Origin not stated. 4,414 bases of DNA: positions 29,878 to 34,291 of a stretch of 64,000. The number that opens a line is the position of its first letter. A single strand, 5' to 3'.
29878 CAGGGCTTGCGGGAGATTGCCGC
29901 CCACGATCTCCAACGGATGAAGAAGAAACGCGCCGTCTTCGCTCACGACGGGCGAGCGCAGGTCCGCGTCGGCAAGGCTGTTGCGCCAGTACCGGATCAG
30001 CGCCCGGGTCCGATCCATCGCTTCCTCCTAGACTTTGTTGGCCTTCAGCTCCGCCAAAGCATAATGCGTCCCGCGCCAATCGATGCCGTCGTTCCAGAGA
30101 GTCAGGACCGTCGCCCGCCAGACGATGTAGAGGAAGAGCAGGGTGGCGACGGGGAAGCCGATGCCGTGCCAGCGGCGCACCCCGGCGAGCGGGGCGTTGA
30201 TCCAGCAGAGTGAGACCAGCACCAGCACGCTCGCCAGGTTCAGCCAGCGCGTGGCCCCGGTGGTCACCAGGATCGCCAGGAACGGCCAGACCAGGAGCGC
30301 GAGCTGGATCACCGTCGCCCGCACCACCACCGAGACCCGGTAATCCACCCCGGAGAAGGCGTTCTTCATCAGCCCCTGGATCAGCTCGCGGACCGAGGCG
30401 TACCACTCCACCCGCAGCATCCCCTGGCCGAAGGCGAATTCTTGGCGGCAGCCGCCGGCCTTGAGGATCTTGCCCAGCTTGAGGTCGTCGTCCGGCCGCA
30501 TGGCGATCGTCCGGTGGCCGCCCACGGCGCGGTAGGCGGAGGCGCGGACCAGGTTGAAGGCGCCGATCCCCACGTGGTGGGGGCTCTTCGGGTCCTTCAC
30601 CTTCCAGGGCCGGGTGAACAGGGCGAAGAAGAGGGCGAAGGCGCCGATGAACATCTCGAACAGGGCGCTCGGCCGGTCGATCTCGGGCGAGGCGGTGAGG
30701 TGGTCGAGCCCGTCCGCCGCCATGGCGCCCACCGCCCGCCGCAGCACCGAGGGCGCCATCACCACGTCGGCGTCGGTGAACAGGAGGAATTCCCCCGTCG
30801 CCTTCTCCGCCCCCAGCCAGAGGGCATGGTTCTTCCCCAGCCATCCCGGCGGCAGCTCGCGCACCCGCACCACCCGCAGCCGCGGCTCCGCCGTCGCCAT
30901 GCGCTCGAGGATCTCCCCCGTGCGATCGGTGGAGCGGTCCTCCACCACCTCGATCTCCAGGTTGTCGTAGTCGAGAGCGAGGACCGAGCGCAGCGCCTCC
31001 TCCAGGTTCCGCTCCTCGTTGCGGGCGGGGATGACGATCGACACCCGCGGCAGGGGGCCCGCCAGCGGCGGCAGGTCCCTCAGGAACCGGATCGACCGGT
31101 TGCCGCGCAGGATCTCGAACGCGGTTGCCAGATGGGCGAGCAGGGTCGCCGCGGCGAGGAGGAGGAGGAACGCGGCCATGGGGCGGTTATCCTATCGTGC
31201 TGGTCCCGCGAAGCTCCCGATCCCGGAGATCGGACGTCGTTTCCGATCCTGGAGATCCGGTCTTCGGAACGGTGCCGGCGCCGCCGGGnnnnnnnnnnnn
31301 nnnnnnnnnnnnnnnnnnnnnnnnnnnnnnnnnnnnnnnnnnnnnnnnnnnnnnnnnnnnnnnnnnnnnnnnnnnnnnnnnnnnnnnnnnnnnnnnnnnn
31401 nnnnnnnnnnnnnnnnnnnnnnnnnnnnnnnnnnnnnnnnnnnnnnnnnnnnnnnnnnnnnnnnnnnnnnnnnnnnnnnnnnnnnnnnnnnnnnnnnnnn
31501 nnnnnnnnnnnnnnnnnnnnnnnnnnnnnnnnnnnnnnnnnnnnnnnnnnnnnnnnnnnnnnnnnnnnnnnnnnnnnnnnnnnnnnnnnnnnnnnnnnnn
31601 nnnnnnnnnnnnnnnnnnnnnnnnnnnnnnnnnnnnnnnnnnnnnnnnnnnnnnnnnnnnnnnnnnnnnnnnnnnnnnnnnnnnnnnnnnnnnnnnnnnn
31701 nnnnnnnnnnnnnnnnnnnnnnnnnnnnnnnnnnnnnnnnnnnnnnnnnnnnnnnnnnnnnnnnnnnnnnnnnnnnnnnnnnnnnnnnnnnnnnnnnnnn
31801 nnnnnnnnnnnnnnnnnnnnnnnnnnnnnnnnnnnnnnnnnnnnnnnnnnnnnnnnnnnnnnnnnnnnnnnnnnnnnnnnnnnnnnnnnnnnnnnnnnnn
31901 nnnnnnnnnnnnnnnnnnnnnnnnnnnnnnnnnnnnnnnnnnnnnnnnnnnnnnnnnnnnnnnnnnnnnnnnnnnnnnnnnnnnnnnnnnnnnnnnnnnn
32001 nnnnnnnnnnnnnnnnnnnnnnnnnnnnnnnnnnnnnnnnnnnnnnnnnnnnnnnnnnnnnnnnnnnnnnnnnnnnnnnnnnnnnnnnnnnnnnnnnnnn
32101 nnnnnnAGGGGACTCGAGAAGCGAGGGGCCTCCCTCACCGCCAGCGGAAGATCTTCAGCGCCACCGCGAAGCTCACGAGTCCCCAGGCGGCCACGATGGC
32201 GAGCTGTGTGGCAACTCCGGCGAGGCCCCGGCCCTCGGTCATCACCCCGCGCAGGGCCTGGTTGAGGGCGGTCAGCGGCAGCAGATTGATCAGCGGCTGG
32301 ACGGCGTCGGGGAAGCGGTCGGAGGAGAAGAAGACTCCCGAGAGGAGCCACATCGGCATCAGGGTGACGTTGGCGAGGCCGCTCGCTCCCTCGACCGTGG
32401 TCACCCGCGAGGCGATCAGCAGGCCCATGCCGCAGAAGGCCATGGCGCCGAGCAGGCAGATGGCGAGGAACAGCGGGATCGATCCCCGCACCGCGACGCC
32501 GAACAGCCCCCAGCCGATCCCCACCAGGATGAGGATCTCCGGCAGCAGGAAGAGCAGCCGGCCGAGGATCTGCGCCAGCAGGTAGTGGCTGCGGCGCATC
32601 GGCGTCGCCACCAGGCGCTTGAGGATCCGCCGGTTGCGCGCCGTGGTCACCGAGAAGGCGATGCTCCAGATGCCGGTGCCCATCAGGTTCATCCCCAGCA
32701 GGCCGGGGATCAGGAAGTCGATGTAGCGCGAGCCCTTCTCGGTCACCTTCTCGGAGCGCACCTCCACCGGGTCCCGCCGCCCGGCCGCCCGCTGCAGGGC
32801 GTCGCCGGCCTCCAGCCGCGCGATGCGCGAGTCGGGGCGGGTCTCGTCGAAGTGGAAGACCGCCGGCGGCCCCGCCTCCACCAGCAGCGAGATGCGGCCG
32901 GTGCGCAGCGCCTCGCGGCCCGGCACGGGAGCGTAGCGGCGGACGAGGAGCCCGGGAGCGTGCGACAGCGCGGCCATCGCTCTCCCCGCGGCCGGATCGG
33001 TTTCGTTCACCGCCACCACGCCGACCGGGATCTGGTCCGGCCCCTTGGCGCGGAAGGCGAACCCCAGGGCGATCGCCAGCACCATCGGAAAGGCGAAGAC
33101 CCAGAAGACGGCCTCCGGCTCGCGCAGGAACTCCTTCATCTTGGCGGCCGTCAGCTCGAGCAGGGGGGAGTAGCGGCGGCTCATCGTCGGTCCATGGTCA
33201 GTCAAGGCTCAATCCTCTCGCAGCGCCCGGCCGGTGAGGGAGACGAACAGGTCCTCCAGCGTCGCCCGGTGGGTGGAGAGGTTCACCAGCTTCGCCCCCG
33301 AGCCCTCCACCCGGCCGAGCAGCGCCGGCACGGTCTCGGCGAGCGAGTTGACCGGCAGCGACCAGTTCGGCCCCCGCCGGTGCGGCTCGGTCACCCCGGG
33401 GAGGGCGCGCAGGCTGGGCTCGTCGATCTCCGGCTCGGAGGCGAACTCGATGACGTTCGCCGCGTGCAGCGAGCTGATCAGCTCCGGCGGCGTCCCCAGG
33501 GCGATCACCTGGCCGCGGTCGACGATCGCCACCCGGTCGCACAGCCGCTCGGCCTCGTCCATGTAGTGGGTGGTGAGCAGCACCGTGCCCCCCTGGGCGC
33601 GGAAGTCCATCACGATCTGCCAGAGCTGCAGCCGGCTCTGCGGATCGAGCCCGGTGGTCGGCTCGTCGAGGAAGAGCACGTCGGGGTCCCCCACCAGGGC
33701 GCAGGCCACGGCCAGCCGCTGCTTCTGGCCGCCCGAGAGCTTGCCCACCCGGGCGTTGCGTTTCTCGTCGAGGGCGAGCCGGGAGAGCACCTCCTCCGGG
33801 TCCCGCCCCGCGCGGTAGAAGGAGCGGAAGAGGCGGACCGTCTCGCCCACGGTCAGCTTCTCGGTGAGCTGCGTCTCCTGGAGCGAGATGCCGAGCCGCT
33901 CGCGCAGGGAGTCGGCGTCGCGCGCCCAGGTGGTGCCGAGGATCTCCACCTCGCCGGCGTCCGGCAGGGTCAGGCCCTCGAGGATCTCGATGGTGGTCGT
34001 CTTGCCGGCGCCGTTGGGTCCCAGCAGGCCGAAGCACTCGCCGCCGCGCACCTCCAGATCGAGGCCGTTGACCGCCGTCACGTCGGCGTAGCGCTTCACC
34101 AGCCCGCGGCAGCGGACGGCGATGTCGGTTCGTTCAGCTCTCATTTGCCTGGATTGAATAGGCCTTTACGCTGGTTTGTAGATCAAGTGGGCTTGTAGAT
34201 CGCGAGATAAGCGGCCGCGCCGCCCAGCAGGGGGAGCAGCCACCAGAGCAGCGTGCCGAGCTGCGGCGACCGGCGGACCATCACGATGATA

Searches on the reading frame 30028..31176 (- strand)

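Call 17: search_protein_families(library=pfam, proteins=[window:30028-31176:-], max_evalue=0.001)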
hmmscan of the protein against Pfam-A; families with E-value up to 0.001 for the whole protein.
window:30028-31176:- (382 aa): 4 families
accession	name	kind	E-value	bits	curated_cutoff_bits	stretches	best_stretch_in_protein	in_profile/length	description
PF00535.33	Glycos_transf_2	-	8.7e-26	91.3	23.3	1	46-177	1-128/168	Glycosyl transferase family 2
PF13641.12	Glyco_tranf_2_3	-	4.6e-16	60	27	1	43-248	1-204/230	Glycosyltransferase like family 2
PF13506.12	Glyco_transf_21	-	1.1e-08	35.2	21.7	1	102-247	5-146/174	Glycosyl transferase family 21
PF10111.15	Glyco_tranf_2_2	-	8.7e-06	25.9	27.3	1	46-146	1-100/276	Glycosyltransferase like family 2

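Call 71: search_protein_families(library=padloc, proteins=[window:30028-31176:-], max_evalue=0.001)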
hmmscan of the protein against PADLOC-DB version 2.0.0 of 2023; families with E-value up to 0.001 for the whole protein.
window:30028-31176:- (382 aa): 0 families

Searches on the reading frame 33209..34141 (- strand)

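Call 17: search_protein_families(library=pfam, proteins=[window:33209-34141:-], max_evalue=0.001)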
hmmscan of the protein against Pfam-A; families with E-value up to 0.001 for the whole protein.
window:33209-34141:- (310 aa): 2 families
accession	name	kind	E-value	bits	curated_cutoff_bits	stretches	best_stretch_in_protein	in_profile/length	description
PF00005.33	ABC_tran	-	3.1e-32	112.5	25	1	25-163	2-137/137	ABC transporter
PF13304.12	AAA_21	-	4.1e-12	47.2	27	1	124-192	227-298/304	AAA domain, putative AbiEii toxin, Type IV TA system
